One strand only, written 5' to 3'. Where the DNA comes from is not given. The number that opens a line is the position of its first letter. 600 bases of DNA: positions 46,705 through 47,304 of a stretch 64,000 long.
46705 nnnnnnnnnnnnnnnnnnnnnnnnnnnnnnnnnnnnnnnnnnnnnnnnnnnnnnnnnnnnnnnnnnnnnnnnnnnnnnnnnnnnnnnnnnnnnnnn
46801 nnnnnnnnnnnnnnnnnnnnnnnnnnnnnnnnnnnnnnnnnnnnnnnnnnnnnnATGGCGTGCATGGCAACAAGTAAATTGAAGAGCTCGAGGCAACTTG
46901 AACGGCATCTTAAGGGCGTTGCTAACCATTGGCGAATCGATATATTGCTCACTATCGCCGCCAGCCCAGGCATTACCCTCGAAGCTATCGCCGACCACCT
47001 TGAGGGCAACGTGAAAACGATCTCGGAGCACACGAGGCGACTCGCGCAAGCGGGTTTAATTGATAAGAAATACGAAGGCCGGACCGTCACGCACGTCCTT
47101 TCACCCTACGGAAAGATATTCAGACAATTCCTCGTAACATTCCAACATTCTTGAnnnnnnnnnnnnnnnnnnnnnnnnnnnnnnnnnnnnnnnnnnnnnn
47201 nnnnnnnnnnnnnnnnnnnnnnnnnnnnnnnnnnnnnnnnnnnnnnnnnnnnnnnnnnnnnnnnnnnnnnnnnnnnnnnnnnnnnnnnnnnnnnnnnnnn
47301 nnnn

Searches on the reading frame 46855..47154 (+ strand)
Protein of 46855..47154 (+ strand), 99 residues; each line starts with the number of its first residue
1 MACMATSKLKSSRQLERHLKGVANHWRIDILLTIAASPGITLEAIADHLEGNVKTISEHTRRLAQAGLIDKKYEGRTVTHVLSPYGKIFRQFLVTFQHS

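Call 15: find_homologous_proteins(query=window:46855-47154:+)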
Query window:46855-47154:+ (99 aa): 314 proteins with E <= 0.001 among 318 candidates; the best 120 are listed.
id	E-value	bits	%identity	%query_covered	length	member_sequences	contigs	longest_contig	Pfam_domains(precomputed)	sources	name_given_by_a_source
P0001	1.1e-55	203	100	97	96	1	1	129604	PF01047.29,PF12840.14,PF25212.3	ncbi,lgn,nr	ncbi:winged helix-turn-helix transcriptional regulator [Candidatus Kaiserbacteria bacterium]|nr:wing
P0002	2.3e-48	180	84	100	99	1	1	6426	PF01047.29,PF12840.14,PF13412.13,PF25212.3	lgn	-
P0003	1.4e-44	168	81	97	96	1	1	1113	PF01047.29,PF12840.14,PF13412.13,PF25212.3,PF01022.27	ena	-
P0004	4.1e-44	166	77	100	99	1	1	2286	PF01047.29,PF12840.14,PF13412.13,PF25212.3,PF01022.27,PF12802.14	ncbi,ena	-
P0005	1.2e-43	165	78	97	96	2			PF01047.29,PF12840.14,PF13412.13,PF25212.3,PF01022.27,PF12802.14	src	-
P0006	5.8e-43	162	77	97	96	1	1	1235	PF12840.14,PF01022.27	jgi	jgi:DNA-binding transcriptional ArsR family regulator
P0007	7.5e-41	156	75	97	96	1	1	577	PF01047.29,PF12840.14,PF13412.13,PF25212.3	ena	-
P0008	7.8e-41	156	76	97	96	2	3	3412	PF01047.29,PF12840.14,PF13412.13,PF25212.3,PF01022.27,PF12802.14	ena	-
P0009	6.5e-39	149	74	92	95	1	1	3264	PF01047.29,PF25212.3,PF01022.27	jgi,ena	-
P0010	6.6e-39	149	74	92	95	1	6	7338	PF25212.3,PF01022.27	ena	-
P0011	1.4e-38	148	73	97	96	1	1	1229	PF01047.29,PF13412.13,PF25212.3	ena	-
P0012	1.8e-38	148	75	97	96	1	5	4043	PF01047.29,PF01022.27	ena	-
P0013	9.0e-38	146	71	97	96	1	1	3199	PF01047.29,PF12840.14,PF13412.13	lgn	-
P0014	1.3e-36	142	71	94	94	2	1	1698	PF01047.29,PF25212.3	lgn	-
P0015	5.6e-36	140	71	93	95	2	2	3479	PF01022.27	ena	-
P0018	2.6e-35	138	73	91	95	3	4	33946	PF01047.29,PF25212.3,PF01022.27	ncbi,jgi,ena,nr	ncbi:MAG TPA: winged helix-turn-helix domain-containing protein [Patescibacteria group bacterium]|nr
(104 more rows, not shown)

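Call 16: search_protein_families(library=pfam, proteins=[window:46855-47154:+], max_evalue=0.01)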
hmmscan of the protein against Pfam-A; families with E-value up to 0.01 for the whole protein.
window:46855-47154:+ (99 aa): 8 families
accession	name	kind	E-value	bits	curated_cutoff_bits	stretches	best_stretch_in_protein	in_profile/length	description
PF25212.1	HVO_A0114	-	4.2e-07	30.1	27.6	1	19-88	16-84/84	HVO_A0114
PF01047.28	MarR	-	2.2e-06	27.9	24.6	1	28-71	6-49/59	MarR family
PF12840.13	HTH_20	-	7.7e-06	26.2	27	1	27-70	6-49/51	Helix-turn-helix domain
PF13412.12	HTH_24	-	6.6e-05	22.9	21.9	1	28-69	6-47/48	Winged helix-turn-helix DNA-binding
PF01022.26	HTH_5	-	0.00036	20.8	22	1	27-71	4-47/47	Bacterial regulatory protein, arsR family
PF12802.13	MarR_2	-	0.00079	20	27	1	28-71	8-52/61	MarR family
PF13463.12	HTH_27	-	0.001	19.7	22.2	1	30-86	8-68/68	Winged helix DNA-binding domain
PF13730.12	HTH_36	-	0.0074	16.5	25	0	31-69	11-55/55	Helix-turn-helix domain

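Call 17: find_encoding_contigs(protein=P0002, flank=6000, max_places=3)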
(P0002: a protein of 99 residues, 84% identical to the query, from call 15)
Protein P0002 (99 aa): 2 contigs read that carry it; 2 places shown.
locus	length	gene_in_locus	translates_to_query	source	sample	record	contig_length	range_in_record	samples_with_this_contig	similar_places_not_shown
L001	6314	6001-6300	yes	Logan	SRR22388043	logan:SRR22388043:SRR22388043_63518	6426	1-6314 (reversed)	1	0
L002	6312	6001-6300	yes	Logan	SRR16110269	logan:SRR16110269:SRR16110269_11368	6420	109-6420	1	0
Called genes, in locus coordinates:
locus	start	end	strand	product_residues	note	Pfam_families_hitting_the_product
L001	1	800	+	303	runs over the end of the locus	?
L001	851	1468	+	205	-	PF09335:VTT_dom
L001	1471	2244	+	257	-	PF08282:Hydrolase_3 (weak)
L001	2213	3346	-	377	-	-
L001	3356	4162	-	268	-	-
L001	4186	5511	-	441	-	-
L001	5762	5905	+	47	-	-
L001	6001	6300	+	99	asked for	PF12840:HTH_20 (weak), PF25212:HVO_A0114 (weak), PF01047:MarR (weak), PF13412:HTH_24 (weak)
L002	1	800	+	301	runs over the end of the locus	?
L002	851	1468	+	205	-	PF09335:VTT_dom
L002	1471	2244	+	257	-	PF08282:Hydrolase_3 (weak)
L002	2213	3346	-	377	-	-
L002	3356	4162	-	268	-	-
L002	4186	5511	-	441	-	-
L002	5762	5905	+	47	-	-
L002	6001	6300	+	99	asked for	PF12840:HTH_20 (weak), PF25212:HVO_A0114 (weak), PF01047:MarR (weak), PF13412:HTH_24 (weak)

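Call 18: find_encoding_contigs(protein=P0010, flank=6000, max_places=4)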
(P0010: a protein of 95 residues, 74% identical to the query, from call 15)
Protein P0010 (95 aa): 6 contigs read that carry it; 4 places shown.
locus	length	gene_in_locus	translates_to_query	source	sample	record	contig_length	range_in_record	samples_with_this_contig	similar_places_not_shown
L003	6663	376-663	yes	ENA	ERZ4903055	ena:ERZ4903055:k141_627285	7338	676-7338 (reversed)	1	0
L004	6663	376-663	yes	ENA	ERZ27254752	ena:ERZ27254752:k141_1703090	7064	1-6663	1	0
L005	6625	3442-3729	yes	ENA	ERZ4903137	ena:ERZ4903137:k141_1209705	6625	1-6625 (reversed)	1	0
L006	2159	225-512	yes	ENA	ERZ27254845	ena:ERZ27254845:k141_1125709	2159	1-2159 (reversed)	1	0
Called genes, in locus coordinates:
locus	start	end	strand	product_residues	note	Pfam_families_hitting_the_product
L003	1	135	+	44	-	?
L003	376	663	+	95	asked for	PF25212:HVO_A0114 (faint), PF01022:HTH_5 (weak)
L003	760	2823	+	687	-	PF04851:ResIII, PF13604:AAA_30 (faint), PF17757:UvrB_inter, PF27431:UvrB_3rd, PF00271:Helicase_C, PF12344:UvrB, PF02151:UVR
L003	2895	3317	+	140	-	PF00072:Response_reg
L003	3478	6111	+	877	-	PF00005:ABC_tran (faint), PF02463:SMC_N (faint), PF13175:AAA_15 (faint), PF13191:AAA_16 (faint), PF13304:AAA_21 (faint), PF13555:AAA_29 (faint), PF20703:nSTAND1 (faint), PF17760:UvrA_inter, +2 more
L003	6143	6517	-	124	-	-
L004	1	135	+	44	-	?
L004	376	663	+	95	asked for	PF25212:HVO_A0114 (faint), PF01022:HTH_5 (weak)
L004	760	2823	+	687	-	PF04851:ResIII, PF13604:AAA_30 (faint), PF17757:UvrB_inter, PF27431:UvrB_3rd, PF00271:Helicase_C, PF12344:UvrB, PF02151:UVR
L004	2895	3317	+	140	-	PF00072:Response_reg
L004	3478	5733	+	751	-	PF00005:ABC_tran (faint), PF02463:SMC_N (faint), PF13191:AAA_16 (faint), PF13555:AAA_29 (faint), PF20703:nSTAND1 (faint), PF20720:nSTAND3 (faint), PF13304:AAA_21 (faint), PF17760:UvrA_inter, +1 more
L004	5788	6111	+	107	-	-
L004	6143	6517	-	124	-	-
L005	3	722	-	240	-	?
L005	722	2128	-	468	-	PF00202:Aminotran_3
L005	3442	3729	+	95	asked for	PF25212:HVO_A0114 (faint), PF01022:HTH_5 (weak)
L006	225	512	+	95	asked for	PF25212:HVO_A0114 (faint), PF01022:HTH_5 (weak)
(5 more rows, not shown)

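Call 19: find_encoding_contigs(protein=P0018, flank=6000, max_places=3)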
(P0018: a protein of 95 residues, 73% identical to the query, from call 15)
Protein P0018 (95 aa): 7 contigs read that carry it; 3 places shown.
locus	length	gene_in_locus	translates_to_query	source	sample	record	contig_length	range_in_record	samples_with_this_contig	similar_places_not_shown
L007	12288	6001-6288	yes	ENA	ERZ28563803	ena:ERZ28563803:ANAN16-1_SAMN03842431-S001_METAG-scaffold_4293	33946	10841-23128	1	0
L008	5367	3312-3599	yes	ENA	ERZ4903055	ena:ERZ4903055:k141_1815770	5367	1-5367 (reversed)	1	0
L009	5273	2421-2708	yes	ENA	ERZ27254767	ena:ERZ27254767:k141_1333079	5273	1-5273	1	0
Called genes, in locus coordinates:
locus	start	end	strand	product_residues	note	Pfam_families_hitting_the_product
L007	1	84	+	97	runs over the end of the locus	PF05258:DciA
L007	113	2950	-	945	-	PF00912:Transgly, PF00905:Transpeptidase, PF17957:Big_7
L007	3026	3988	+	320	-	PF01544:CorA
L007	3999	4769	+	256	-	PF06044:DpnI, PF17726:DpnI_C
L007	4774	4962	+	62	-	-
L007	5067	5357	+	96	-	-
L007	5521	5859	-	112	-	-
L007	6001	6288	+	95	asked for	PF25212:HVO_A0114, PF01022:HTH_5 (weak), PF01047:MarR (weak)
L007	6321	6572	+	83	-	PF01541:GIY-YIG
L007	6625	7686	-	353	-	PF02661:Fic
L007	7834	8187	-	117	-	-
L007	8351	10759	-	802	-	-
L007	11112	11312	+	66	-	PF00313:CSD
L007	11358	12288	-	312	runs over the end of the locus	PF01087:GalP_UDP_transf, PF16285:DUF4931_N, PF01230:HIT (faint), PF16268:DUF4921 (weak)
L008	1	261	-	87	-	?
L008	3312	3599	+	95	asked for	PF25212:HVO_A0114, PF01022:HTH_5 (weak), PF01047:MarR (weak)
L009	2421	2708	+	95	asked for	PF25212:HVO_A0114, PF01022:HTH_5 (weak), PF01047:MarR (weak)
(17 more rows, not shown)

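Call 34: find_homologous_proteins(query=L001:4186-5511:-, max_evalue=1e-10)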
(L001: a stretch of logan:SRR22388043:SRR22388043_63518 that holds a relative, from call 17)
Query L001:4186-5511:- (441 aa): 2320 proteins with E <= 1e-10 among 8000 candidates; the best 120 are listed.
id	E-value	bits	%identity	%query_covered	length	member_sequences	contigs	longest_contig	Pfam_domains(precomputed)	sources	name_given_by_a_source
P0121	7.6e-293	989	100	100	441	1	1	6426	-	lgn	-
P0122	2.7e-158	546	60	97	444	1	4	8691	-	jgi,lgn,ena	-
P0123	4.4e-135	469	54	100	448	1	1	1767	-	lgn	-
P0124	1.4e-130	455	77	61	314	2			-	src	-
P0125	5.5e-107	377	60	70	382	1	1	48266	PF24514.2,PF19403.6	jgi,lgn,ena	-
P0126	9.2e-101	356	65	60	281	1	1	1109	-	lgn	-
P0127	1.0e-100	356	55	74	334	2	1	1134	-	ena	-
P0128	1.1e-99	353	65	61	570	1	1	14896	-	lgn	-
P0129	2.0e-99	352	63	60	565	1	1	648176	-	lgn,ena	-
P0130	1.2e-98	349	65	60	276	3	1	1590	-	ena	-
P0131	2.9e-98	348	64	58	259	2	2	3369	PF12389.14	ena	-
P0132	5.6e-98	347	62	61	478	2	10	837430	-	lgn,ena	-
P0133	1.2e-97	346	64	60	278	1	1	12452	-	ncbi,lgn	-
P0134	2.5e-97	345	62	60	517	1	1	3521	-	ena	-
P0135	3.8e-97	344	62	61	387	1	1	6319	-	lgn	-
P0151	5.3e-93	331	63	58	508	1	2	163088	-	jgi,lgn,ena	-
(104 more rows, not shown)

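Call 35: find_encoding_contigs(protein=P0122, flank=10000, max_places=4)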
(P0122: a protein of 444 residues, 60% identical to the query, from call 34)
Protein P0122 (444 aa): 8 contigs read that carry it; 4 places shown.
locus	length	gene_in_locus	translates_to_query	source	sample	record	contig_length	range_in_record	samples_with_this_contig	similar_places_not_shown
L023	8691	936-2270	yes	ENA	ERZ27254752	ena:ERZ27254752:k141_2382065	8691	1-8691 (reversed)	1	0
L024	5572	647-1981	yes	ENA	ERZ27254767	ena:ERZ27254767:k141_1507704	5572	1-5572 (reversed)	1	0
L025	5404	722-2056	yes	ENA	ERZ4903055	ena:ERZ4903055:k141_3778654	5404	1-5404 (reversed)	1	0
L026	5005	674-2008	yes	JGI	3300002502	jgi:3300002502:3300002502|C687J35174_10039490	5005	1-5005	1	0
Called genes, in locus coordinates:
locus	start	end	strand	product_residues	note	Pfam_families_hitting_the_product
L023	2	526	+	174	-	?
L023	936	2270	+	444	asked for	-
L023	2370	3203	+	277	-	-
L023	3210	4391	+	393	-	-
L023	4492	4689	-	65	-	-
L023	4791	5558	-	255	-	PF05116:S6PP (faint), PF03332:PMM, PF08282:Hydrolase_3 (weak)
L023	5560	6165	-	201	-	PF09335:VTT_dom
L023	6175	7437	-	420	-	PF00464:SHMT, PF00155:Aminotran_1_2 (weak)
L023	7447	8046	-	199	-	PF02223:Thymidylate_kin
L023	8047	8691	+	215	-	?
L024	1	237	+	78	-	?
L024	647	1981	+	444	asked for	-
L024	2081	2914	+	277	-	-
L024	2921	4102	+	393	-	-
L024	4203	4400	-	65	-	-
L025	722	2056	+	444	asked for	-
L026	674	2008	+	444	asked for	-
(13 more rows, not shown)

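Call 36: find_encoding_contigs(protein=P0125, flank=10000, max_places=2)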
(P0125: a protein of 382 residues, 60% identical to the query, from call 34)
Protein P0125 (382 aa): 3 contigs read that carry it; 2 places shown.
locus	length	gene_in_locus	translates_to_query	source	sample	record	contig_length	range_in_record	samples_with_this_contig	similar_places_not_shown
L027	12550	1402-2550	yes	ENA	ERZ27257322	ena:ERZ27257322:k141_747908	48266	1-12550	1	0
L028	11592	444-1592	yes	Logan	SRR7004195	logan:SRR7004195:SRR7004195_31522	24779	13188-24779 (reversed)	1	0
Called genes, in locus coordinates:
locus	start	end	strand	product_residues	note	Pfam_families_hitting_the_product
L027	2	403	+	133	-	?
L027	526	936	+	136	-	-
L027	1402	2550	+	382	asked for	PF19403:SpaA_2, PF24514:SpaA_4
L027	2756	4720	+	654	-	PF19403:SpaA_2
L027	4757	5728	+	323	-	-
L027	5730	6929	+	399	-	-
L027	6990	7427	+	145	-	-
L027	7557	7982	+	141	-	PF00595:PDZ (weak), PF13180:PDZ_2 (weak), PF19805:DUF6288 (weak), PF17820:PDZ_6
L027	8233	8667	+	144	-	PF02381:MraZ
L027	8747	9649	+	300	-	PF01795:Methyltransf_5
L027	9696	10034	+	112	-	-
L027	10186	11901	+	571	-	PF03717:PBP_dimer, PF00905:Transpeptidase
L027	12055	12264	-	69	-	-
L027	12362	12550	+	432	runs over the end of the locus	PF08245:Mur_ligase_M, PF02875:Mur_ligase_C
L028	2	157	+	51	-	?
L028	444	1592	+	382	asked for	PF19403:SpaA_2, PF24514:SpaA_4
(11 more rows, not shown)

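Call 37: find_encoding_contigs(protein=P0129, flank=10000, max_places=2)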
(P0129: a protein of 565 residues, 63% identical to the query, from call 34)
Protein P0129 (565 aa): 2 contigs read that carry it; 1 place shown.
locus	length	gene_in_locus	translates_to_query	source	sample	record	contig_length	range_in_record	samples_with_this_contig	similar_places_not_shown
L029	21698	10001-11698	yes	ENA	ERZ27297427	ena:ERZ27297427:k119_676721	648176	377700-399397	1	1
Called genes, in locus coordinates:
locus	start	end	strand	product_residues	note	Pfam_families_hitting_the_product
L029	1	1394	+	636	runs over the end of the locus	PF00115:COX1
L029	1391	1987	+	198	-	PF00510:COX3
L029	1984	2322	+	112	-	PF03626:COX4_pro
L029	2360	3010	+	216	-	PF01040:UbiA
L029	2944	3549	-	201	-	-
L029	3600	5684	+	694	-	PF05231:MASE1, PF00512:HisKA, PF02518:HATPase_c, PF00072:Response_reg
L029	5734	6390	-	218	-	-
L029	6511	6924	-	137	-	-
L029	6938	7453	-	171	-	-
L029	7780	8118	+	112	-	-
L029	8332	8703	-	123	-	-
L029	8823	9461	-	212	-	-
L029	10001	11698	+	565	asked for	-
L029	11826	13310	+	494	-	-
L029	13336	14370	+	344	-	-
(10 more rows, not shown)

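Call 42: find_encoding_contigs(protein=P0132, flank=4000, max_places=6)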
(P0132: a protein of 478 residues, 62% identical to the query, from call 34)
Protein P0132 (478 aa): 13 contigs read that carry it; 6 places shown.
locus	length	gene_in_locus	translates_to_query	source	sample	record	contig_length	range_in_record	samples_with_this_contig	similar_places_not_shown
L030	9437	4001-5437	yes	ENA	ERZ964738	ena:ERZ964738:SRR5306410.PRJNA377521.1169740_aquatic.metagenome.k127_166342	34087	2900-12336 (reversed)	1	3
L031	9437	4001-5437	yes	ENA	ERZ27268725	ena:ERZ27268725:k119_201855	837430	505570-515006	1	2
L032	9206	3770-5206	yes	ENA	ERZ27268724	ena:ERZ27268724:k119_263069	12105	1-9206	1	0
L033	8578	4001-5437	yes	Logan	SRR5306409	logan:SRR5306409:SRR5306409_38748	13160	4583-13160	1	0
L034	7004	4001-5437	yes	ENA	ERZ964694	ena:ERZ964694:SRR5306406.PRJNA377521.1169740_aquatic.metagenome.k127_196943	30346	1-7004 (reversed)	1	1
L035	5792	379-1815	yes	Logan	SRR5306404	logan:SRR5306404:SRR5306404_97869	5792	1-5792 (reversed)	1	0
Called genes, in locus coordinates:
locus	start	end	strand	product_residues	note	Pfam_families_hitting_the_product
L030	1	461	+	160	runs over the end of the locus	PF27854:Heavy_Cys_CGP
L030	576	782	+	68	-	-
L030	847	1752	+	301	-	PF01180:DHO_dh, PF03060:NMO (weak)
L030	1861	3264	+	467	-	PF01979:Amidohydro_1 (faint)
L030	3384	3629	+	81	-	-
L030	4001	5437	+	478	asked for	-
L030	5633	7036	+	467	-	-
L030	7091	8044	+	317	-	-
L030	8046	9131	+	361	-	PF00717:Peptidase_S24 (weak)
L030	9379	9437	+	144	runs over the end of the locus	PF02381:MraZ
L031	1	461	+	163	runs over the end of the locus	PF27854:Heavy_Cys_CGP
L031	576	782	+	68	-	-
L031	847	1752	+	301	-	PF01180:DHO_dh, PF03060:NMO (weak)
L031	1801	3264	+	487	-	PF01979:Amidohydro_1 (faint)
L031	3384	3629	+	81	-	-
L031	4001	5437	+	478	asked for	-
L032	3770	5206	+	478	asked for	-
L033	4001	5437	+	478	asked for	-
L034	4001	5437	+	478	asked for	-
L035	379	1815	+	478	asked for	-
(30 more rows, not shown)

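Call 43: find_encoding_contigs(protein=P0151, flank=4000, max_places=3)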
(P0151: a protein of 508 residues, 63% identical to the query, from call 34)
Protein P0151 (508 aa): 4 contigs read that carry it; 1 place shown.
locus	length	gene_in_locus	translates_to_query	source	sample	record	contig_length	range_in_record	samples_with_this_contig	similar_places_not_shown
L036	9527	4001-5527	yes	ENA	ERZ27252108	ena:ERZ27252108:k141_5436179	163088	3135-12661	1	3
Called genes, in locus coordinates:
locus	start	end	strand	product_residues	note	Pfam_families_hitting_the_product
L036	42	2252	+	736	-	PF17803:Cadherin_4, PF17892:Cadherin_5, PF17963:Big_9, PF17803:Cadherin_4, PF17892:Cadherin_5, PF17963:Big_9, PF17803:Cadherin_4, PF17892:Cadherin_5, +6 more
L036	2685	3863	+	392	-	-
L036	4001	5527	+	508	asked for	-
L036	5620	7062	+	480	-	PF12389:Peptidase_M73 (weak), PF19403:SpaA_2 (weak)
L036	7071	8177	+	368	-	PF27764:PDF1_C (weak)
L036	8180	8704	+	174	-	PF00717:Peptidase_S24 (weak)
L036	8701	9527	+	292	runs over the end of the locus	-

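Call 44: find_encoding_contigs(protein=P0133, flank=6000, max_places=3)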
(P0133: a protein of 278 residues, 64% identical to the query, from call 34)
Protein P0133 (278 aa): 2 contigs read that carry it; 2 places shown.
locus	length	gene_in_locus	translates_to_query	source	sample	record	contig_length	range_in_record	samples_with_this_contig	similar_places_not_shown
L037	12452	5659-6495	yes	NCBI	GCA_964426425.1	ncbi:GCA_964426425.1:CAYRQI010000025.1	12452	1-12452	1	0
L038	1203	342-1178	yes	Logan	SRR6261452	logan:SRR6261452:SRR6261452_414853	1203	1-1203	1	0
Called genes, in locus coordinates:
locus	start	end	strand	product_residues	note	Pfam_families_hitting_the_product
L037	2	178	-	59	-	?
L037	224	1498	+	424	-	PF13641:Glyco_tranf_2_3, PF00535:Glycos_transf_2, PF03142:Chitin_synth_2 (faint), PF13506:Glyco_transf_21, PF13632:Glyco_trans_2_3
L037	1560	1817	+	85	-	-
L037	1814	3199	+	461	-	PF01522:Polysacc_deac_1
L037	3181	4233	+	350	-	-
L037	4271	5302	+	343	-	PF00188:CAP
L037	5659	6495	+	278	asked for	-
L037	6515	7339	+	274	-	-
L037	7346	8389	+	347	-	-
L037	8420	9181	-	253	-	PF00702:Hydrolase (faint), PF03332:PMM, PF05116:S6PP (weak), PF08282:Hydrolase_3 (weak)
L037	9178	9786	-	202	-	PF09335:VTT_dom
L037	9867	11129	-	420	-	PF00464:SHMT, PF00155:Aminotran_1_2 (weak)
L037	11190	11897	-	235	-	PF02223:Thymidylate_kin, PF13521:AAA_28 (weak)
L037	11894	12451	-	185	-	?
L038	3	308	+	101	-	?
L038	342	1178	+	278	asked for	-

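Call 52: find_encoding_contigs(protein=P0008, flank=4000, max_places=4)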
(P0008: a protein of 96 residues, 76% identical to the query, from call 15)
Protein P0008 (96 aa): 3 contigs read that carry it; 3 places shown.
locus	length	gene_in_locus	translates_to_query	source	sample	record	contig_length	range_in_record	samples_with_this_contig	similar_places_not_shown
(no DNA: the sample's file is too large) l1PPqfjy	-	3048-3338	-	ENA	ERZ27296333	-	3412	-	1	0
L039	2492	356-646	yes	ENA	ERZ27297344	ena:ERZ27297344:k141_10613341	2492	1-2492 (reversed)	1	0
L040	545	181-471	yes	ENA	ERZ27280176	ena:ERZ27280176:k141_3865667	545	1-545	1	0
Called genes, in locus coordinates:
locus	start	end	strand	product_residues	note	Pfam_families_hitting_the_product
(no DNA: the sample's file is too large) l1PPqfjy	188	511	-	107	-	-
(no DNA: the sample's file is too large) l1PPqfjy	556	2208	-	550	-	-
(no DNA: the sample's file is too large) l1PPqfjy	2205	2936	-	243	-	-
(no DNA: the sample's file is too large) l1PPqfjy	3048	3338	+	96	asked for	PF01047:MarR (weak), PF12802:MarR_2 (weak), PF12840:HTH_20 (weak), PF25212:HVO_A0114, PF01022:HTH_5 (weak), PF13412:HTH_24 (weak)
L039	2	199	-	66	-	?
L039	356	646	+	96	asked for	PF01047:MarR (weak), PF12802:MarR_2 (weak), PF12840:HTH_20 (weak), PF25212:HVO_A0114, PF01022:HTH_5 (weak), PF13412:HTH_24 (weak)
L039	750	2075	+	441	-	PF13385:Laminin_G_3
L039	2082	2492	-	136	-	?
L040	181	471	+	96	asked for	PF01047:MarR (weak), PF12802:MarR_2 (weak), PF12840:HTH_20 (weak), PF25212:HVO_A0114, PF01022:HTH_5 (weak), PF13412:HTH_24 (weak)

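Call 53: find_encoding_contigs(protein=P0012, flank=4000, max_places=5)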
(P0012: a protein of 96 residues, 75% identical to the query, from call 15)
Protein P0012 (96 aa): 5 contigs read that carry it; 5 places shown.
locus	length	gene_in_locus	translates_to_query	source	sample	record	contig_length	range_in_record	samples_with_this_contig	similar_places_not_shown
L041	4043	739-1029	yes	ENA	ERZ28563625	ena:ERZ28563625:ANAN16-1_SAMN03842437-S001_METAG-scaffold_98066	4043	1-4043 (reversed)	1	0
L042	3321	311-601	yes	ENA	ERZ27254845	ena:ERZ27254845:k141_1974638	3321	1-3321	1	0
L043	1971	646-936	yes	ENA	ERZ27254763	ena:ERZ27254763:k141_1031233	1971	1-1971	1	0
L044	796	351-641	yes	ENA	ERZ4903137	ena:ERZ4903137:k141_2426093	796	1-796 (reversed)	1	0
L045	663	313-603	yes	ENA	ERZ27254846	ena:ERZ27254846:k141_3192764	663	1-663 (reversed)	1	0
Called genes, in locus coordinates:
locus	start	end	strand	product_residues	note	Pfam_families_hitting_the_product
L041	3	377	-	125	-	?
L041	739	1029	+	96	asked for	PF01022:HTH_5 (weak), PF01047:MarR (weak)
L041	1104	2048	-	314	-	PF00188:CAP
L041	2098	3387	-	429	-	-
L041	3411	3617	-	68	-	-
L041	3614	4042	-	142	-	?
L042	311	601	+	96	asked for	PF01022:HTH_5 (weak), PF01047:MarR (weak)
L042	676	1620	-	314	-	PF00188:CAP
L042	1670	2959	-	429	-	-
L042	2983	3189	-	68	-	-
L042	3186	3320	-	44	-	?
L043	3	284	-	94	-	?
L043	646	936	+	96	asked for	PF01022:HTH_5 (weak), PF01047:MarR (weak)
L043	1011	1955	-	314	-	PF00188:CAP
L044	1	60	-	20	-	?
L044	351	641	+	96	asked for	PF01022:HTH_5 (weak), PF01047:MarR (weak)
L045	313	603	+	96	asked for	PF01022:HTH_5 (weak), PF01047:MarR (weak)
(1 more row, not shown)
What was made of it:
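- A wHTH gene is divergent from copy 2 and from the copies in L001, L041 and L042 (calls 15, 17, 53).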

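Call 73: find_encoding_contigs(protein=P0004, flank=3000, max_places=4)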
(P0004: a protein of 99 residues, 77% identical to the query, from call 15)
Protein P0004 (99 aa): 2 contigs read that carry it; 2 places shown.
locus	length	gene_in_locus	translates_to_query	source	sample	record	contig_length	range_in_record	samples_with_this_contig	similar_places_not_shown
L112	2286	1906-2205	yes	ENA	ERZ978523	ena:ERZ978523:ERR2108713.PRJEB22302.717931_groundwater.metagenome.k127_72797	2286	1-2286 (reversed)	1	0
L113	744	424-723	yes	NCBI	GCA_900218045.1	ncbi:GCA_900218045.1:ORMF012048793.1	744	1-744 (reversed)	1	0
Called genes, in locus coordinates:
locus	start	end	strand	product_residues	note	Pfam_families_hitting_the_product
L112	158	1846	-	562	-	-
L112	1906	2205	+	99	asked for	PF12840:HTH_20, PF25212:HVO_A0114 (weak), PF01047:MarR (weak), PF12802:MarR_2 (weak), PF13412:HTH_24, PF01022:HTH_5 (weak)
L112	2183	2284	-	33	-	?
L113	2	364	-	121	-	?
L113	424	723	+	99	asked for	PF12840:HTH_20, PF25212:HVO_A0114 (weak), PF01047:MarR (weak), PF12802:MarR_2 (weak), PF13412:HTH_24, PF01022:HTH_5 (weak)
